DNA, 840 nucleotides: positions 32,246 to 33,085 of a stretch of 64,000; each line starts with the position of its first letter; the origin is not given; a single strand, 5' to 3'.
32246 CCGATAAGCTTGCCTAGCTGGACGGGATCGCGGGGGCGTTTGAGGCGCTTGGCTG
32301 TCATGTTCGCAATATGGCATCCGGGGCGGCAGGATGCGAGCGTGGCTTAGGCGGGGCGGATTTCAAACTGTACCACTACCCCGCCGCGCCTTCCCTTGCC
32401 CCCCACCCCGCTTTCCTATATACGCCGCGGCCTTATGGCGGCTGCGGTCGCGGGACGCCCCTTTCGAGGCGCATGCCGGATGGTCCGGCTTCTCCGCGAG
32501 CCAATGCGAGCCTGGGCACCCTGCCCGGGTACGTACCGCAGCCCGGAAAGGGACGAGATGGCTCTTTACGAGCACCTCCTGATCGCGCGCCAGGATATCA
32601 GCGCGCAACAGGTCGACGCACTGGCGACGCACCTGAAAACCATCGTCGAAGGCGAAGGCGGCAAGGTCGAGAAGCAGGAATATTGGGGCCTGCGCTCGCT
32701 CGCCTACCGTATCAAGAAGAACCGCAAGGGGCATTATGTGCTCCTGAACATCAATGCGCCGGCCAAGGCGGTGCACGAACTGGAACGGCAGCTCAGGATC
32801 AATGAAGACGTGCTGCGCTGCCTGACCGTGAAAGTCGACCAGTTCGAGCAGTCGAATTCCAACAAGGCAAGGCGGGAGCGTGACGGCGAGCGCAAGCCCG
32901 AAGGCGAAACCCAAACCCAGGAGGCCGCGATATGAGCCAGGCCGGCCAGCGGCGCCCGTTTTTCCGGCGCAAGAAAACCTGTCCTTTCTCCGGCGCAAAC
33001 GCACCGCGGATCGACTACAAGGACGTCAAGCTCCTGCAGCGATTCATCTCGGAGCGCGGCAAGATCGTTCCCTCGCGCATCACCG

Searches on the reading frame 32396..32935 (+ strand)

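Call 50: search_protein_families(library=pfam, proteins=[window:32396-32935:+], max_evalue=0.01)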
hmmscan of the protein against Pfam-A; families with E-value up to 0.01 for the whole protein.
window:32396-32935:+ (179 aa): 1 family
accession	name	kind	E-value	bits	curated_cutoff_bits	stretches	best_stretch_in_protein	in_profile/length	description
PF01250.22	Ribosomal_S6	-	1.8e-31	108.6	27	1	58-146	2-90/90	Ribosomal protein S6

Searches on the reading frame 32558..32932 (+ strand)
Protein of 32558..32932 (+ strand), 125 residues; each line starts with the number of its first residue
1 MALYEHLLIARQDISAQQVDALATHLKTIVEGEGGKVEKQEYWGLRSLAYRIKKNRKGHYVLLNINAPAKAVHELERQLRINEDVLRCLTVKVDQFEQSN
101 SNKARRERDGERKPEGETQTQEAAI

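Call 51: find_encoding_contigs(protein=window:32558-32932:+, flank=6000, max_places=10)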
Protein seq(125 aa) (125 aa): 2 contigs read that carry it; 2 places shown.
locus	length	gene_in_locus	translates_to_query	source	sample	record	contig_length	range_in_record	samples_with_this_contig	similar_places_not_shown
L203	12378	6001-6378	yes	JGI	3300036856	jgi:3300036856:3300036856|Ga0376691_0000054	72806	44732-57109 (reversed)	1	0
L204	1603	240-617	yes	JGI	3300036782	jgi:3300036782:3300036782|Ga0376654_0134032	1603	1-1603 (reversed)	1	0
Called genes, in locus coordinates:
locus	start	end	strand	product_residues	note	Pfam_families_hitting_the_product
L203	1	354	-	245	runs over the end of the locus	PF00106:adh_short, PF08659:KR, PF23441:SDR (weak), PF13561:adh_short_C2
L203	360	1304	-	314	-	PF00698:Acyl_transf_1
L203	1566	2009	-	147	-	PF00691:OmpA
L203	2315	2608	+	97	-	-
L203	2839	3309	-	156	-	-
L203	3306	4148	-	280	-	PF03400:DDE_Tnp_IS1 (faint)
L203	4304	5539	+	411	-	PF13481:AAA_25 (faint), PF20703:nSTAND1, PF01637:ATPase_2 (weak), PF13191:AAA_16 (weak), PF13401:AAA_22, PF00005:ABC_tran (faint), PF00004:AAA (faint)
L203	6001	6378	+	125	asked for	PF01250:Ribosomal_S6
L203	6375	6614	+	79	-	PF01084:Ribosomal_S18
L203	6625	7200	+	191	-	PF01281:Ribosomal_L9_N, PF03948:Ribosomal_L9_C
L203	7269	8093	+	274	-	PF02548:Pantoate_transf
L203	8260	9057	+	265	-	PF09976:TPR_21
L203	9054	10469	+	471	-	PF01011:PQQ (faint), PF13360:PQQ_2 (weak), PF07774:EMC1_C (faint), PF13360:PQQ_2, PF13570:Beta-prop_ACSF4, PF25293:Beta-prop_EMC1_N (weak), PF13570:Beta-prop_ACSF4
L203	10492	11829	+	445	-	PF00005:ABC_tran (faint), PF00071:Ras (faint), PF01926:MMR_HSR1, PF02421:FeoB_N, PF00009:GTP_EFTU, PF01926:MMR_HSR1, PF02421:FeoB_N, PF14714:KH_dom-like, +5 more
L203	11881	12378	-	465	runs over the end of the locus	PF00171:Aldedh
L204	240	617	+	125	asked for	PF01250:Ribosomal_S6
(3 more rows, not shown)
